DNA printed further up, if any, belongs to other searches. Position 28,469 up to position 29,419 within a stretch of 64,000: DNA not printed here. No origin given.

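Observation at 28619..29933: Tandem paralogous Cys-rich (DUF2148-like, ferredoxin-domain) proteins embedded in a beta-oxidation-type cluster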

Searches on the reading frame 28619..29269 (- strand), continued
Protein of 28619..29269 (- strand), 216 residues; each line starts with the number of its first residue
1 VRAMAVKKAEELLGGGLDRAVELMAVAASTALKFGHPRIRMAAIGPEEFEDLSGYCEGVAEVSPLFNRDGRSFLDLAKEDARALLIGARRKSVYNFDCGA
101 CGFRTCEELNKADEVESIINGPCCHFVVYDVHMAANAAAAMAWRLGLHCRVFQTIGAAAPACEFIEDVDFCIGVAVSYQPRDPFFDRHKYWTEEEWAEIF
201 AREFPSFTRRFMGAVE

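Call 53: search_protein_families(library=pfam, proteins=[P0250, P0235, P0274, P0279, P0314, P0327, P0335, P0340, P0364, P0283], max_evalue=0.001)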
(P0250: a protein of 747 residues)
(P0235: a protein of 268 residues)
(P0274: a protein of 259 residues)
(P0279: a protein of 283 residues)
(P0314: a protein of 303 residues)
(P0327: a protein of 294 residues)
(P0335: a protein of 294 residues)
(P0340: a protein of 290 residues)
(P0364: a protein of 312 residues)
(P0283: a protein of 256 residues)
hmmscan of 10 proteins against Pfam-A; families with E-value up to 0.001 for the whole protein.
P0250 (747 aa): 14 families
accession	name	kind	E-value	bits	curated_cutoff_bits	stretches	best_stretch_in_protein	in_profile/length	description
PF07992.20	Pyr_redox_2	-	2.7e-30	106.2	26.1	1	349-650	2-291/291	Pyridine nucleotide-disulphide oxidoreductase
PF14691.11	Fer4_20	-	8.1e-21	74.4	25.8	1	256-334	30-111/113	Dihydroprymidine dehydrogenase domain II, 4Fe-4S cluster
PF09918.14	DUF2148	-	3.5e-17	62.6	25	1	147-212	2-67/68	Uncharacterized protein containing a ferredoxin domain (DUF2148)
PF13738.12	Pyr_redox_3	-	6.8e-12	45.7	30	1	438-634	129-305/305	Pyridine nucleotide-disulphide oxidoreductase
PF13450.12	NAD_binding_8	-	3.7e-10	40.4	21.9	1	352-386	1-35/68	NAD(P)-binding Rossmann-like domain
PF00070.33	Pyr_redox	-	4.4e-10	40.4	22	1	480-534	1-48/82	Pyridine nucleotide-disulphide oxidoreductase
PF01946.23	Thi4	-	1.6e-07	31.2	26.2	1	348-386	18-57/235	Thi4 family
PF12831.13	FAD_oxidored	-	5e-07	29.8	27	1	350-389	2-41/416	FAD dependent oxidoreductase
PF01266.30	DAO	-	9.2e-07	29.1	27.9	1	349-383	1-35/353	FAD dependent oxidoreductase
PF00890.30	FAD_binding_2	-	3e-06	27.1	20.4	1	350-387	2-39/414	FAD binding domain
PF01593.30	Amino_oxidase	-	1.8e-05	24.7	19.8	1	358-384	2-28/443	Flavin containing amine oxidoreductase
PF01494.25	FAD_binding_3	-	9.4e-05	22.2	22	1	349-378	3-32/349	FAD binding domain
PF03486.20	HI0933_like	-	0.00022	21.2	50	1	349-383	2-36/244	HI0933-like protein Rossmann domain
PF13241.12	NAD_binding_7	-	0.00046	21.2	22.1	0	478-517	7-40/104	Putative NAD(P)-binding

P0235 (268 aa): 1 family
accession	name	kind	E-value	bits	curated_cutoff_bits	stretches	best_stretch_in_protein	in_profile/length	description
PF09918.14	DUF2148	-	3.1e-19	69.2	25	1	148-213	2-67/68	Uncharacterized protein containing a ferredoxin domain (DUF2148)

P0274 (259 aa): 1 family
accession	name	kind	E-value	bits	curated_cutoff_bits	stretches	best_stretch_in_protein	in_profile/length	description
PF09918.14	DUF2148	-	2e-11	44.2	25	1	151-214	2-65/68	Uncharacterized protein containing a ferredoxin domain (DUF2148)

P0279 (283 aa): 1 family
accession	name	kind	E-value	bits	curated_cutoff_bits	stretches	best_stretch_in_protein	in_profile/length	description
PF09918.14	DUF2148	-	2.5e-12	47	25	1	125-192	1-68/68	Uncharacterized protein containing a ferredoxin domain (DUF2148)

P0314 (303 aa): 2 families
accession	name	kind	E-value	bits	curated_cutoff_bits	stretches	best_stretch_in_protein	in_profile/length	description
PF09918.14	DUF2148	-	3.4e-17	62.6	25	1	132-193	1-63/68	Uncharacterized protein containing a ferredoxin domain (DUF2148)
PF04060.18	FeS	-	1e-05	25.6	23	1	100-115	2-17/33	Putative Fe-S cluster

P0327 (294 aa): 1 family
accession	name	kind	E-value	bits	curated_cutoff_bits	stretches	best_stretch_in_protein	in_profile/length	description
PF09918.14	DUF2148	-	1.5e-12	47.8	25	1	129-196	1-68/68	Uncharacterized protein containing a ferredoxin domain (DUF2148)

P0335 (294 aa): 2 families
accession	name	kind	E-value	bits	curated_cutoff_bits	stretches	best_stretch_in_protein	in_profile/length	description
PF09918.14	DUF2148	-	4e-10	40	25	1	137-185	2-49/68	Uncharacterized protein containing a ferredoxin domain (DUF2148)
PF04060.18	FeS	-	5.9e-05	23.1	23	1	106-118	5-17/33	Putative Fe-S cluster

P0340 (290 aa): 2 families
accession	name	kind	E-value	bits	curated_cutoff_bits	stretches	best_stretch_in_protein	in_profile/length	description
PF09918.14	DUF2148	-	1.2e-13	51.3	25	1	135-201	2-68/68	Uncharacterized protein containing a ferredoxin domain (DUF2148)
PF04060.18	FeS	-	7e-05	22.9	23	1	99-117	5-23/33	Putative Fe-S cluster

P0364 (312 aa): 2 families
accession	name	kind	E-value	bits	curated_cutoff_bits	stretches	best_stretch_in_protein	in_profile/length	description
PF09918.14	DUF2148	-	1.3e-10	41.6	25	1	139-195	1-57/68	Uncharacterized protein containing a ferredoxin domain (DUF2148)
PF04060.18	FeS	-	5.5e-05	23.2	23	1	106-126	5-25/33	Putative Fe-S cluster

P0283 (256 aa): 2 families
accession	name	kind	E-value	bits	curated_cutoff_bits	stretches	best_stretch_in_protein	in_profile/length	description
PF09918.14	DUF2148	-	1.3e-13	51.2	25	1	126-182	2-58/68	Uncharacterized protein containing a ferredoxin domain (DUF2148)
PF04060.18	FeS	-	0.00049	20.2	23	1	98-110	5-17/33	Putative Fe-S cluster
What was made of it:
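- The motif hits PF04060 (RnfB/CFeSP-type [4Fe-4S]) above its cutoff in some members (call 53).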

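Call 55: find_encoding_contigs(protein=P0250, flank=8000, max_places=2)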
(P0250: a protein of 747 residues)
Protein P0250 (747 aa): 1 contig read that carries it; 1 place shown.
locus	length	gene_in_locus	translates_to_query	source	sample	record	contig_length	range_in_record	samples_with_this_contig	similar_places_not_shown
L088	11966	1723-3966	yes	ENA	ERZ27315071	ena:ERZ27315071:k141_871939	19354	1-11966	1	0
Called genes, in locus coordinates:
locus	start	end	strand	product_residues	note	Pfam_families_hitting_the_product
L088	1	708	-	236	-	?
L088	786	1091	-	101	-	PF01527:HTH_Tnp_1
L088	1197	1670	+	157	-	PF01869:BcrAD_BadFG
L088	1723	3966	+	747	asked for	PF09918:DUF2148, PF14691:Fer4_20, PF00890:FAD_binding_2 (weak), PF01266:DAO (weak), PF01946:Thi4 (weak), PF07992:Pyr_redox_2, PF12831:FAD_oxidored (weak), PF13450:NAD_binding_8, +3 more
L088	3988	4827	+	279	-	PF09918:DUF2148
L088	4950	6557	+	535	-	PF00501:AMP-binding, PF13193:AMP-binding_C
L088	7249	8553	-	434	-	PF00162:PGK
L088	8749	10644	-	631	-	PF06480:FtsH_ext, PF06068:TIP49 (weak), PF00004:AAA, PF07728:AAA_5 (faint), PF17862:AAA_lid_3, PF01434:Peptidase_M41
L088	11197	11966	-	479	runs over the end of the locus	PF01266:DAO (faint), PF03486:HI0933_like (faint), PF07992:Pyr_redox_2 (faint), PF12831:FAD_oxidored, PF13450:NAD_binding_8 (weak)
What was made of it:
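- L088 has the pair, a ligase and an NAD(P)H module but no ACAD (call 55).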

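Call 56: find_encoding_contigs(protein=P0240, flank=8000, max_places=3)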
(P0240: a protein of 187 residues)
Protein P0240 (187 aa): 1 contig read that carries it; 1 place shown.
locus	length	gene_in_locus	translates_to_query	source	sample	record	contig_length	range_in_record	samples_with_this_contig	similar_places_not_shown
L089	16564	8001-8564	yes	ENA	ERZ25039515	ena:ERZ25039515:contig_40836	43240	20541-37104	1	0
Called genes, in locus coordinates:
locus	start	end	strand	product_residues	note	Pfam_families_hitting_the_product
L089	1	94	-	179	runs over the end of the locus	PF00579:tRNA-synt_1b, PF22421:SYY_C-terminal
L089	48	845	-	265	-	PF00579:tRNA-synt_1b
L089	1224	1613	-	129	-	PF13366:PDDEXK_3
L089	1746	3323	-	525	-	PF00501:AMP-binding, PF13193:AMP-binding_C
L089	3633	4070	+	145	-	PF03480:DctP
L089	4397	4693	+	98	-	-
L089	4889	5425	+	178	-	PF04290:DctQ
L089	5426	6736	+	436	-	PF06808:DctM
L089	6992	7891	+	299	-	PF01210:NAD_Gly3P_dh_N, PF02737:3HCDH_N, PF03446:NAD_binding_2, PF00725:3HCDH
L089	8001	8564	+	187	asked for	PF09918:DUF2148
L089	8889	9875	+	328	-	PF13379:NMT1_2 (weak), PF09084:NMT1 (weak), PF12974:Phosphonate-bd (weak)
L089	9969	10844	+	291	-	PF19799:DUF6282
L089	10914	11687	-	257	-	PF03096:Ndr, PF00561:Abhydrolase_1, PF12146:Hydrolase_4, PF12697:Abhydrolase_6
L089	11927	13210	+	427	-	PF07690:MFS_1, PF00083:Sugar_tr, PF07690:MFS_1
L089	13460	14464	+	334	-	PF04909:Amidohydro_2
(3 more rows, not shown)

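Call 57: find_encoding_contigs(protein=P0224, flank=8000, max_places=2)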
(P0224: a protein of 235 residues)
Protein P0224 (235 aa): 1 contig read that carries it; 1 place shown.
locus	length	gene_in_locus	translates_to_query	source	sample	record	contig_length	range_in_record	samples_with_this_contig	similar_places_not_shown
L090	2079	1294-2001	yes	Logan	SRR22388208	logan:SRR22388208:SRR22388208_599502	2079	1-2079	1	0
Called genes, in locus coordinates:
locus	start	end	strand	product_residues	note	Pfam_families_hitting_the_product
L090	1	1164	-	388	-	?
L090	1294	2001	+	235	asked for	PF09918:DUF2148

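Call 58: find_encoding_contigs(protein=P0242, flank=8000, max_places=2)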
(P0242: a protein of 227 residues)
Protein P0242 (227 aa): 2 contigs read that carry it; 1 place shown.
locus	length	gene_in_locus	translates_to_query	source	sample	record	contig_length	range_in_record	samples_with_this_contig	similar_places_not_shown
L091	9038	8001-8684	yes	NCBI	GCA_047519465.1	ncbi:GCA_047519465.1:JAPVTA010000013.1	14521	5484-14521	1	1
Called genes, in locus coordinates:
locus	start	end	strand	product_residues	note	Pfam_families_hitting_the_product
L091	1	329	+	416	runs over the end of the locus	PF06689:zf-C4_ClpX, PF01078:Mg_chelatase (faint), PF05496:RuvB_N (faint), PF00004:AAA, PF07724:AAA_2, PF07728:AAA_5 (faint), PF10431:ClpB_D2-small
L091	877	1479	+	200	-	-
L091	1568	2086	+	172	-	-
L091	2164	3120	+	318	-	PF19300:BPD_transp_1_N, PF00528:BPD_transp_1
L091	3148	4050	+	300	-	PF12911:OppC_N, PF00528:BPD_transp_1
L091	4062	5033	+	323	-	PF00005:ABC_tran, PF13304:AAA_21 (weak), PF08352:oligo_HPY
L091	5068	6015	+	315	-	PF00005:ABC_tran, PF08352:oligo_HPY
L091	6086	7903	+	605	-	PF00496:SBP_bac_5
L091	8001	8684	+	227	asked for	PF09918:DUF2148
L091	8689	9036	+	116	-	?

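Call 59: find_encoding_contigs(protein=P0237, flank=8000, max_places=3)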
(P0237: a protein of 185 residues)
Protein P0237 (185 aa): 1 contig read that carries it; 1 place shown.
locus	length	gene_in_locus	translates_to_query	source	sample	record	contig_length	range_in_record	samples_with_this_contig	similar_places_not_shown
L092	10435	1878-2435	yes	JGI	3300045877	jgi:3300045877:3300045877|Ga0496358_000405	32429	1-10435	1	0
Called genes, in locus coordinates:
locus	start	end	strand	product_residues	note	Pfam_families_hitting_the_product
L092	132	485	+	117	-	-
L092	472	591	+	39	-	-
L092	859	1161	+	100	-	PF01883:FeS_assembly_P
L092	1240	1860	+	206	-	PF14512:TM1586_NiRdase (faint), PF00881:Nitroreductase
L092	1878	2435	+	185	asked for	PF04060:FeS (faint), PF09918:DUF2148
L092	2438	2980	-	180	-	PF02552:CO_dh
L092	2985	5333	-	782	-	PF03063:Prismane, PF14691:Fer4_20 (faint)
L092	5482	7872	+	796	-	PF01315:Ald_Xan_dh_C, PF02738:MoCoBD_1, PF20256:MoCoBD_2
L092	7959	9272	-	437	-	PF00009:GTP_EFTU, PF03144:GTP_EFTU_D2, PF03143:GTP_EFTU_D3, PF22594:GTP-eEF1A_C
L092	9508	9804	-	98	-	-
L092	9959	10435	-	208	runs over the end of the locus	PF00177:Ribosomal_S7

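Call 63: find_related_loci(query=L088:3988-4827:+, collection=metagenome_contigs, flank=10000)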
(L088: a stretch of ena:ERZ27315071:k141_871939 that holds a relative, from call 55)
Query L088:3988-4827:+ (279 aa) in metagenome_contigs; peptide patterns used: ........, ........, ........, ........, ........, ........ (x = any residue, [..] = any of these).
20 stretches matched a pattern, but none encodes a relative of the query by tblastn (E <= 1e-3).

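Call 66: find_related_loci(query=A6, collection=metagenome_contigs, flank=10000)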
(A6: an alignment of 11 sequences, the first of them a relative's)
Query A6 (279 aa) in metagenome_contigs; peptide patterns used: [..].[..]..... (x = any residue, [..] = any of these).
294 stretches matched a pattern; 138 encode a relative of the query (tblastn E <= 1e-3); the best 80 are kept; 80 distinct loci.
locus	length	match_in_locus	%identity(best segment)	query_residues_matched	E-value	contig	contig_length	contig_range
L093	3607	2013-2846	47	1-279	2e-82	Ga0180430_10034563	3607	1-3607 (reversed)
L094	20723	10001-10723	46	4-244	7e-76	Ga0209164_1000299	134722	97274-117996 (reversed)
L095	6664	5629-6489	40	3-279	8e-73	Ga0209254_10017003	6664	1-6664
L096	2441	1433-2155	45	4-244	3e-74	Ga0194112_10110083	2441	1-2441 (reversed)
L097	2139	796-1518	45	4-244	7e-75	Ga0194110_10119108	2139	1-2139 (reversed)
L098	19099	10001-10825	40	4-278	1e-70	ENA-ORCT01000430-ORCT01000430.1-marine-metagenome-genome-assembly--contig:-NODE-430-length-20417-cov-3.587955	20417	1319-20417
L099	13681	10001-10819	42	8-274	1e-69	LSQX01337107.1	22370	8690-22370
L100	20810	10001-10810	42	1-270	4e-69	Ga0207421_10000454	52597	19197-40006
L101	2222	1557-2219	48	1-223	1e-69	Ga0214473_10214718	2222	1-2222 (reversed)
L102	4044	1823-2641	41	6-278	5e-67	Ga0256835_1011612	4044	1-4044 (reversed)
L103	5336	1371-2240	39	1-277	8e-67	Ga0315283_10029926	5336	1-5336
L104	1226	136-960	42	1-275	3e-71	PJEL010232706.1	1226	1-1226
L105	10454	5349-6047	44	7-235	3e-66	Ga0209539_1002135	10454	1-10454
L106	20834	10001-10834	42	1-278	1e-65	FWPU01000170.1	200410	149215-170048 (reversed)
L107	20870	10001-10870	38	1-277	9e-65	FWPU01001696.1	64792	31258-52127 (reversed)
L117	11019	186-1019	39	1-275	6e-63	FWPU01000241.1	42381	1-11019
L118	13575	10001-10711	43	6-242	9e-63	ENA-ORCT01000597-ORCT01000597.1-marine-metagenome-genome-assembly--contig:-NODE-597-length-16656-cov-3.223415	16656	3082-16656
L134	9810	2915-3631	41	8-243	2e-60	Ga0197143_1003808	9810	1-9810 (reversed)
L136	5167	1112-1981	36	1-279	1e-60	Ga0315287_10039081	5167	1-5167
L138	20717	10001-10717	43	8-243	4e-60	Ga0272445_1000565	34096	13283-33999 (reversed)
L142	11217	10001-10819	42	6-278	1e-59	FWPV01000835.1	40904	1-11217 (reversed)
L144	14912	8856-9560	43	12-243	7e-59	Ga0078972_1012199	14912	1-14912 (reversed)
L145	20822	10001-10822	43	7-274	8e-70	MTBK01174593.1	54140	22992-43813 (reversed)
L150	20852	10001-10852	33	1-274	1e-57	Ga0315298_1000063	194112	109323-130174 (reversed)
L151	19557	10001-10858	34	1-275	8e-58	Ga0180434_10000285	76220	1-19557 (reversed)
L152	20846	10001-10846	35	1-271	1e-57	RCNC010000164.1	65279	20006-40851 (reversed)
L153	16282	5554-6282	38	1-243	3e-57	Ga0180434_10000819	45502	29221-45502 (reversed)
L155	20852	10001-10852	33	1-274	4e-57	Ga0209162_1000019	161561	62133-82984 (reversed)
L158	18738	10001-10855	39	1-278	9e-57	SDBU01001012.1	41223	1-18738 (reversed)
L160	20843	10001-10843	36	1-275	4e-56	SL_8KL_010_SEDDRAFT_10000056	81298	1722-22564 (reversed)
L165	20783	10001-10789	37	28-277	1e-55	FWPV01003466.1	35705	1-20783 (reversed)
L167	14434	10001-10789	37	28-277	1e-55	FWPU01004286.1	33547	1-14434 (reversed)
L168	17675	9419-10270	32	1-274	2e-55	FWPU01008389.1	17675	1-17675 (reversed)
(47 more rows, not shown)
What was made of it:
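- Tried and rejected: The alignment-based scan worked (calls 63, 66).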
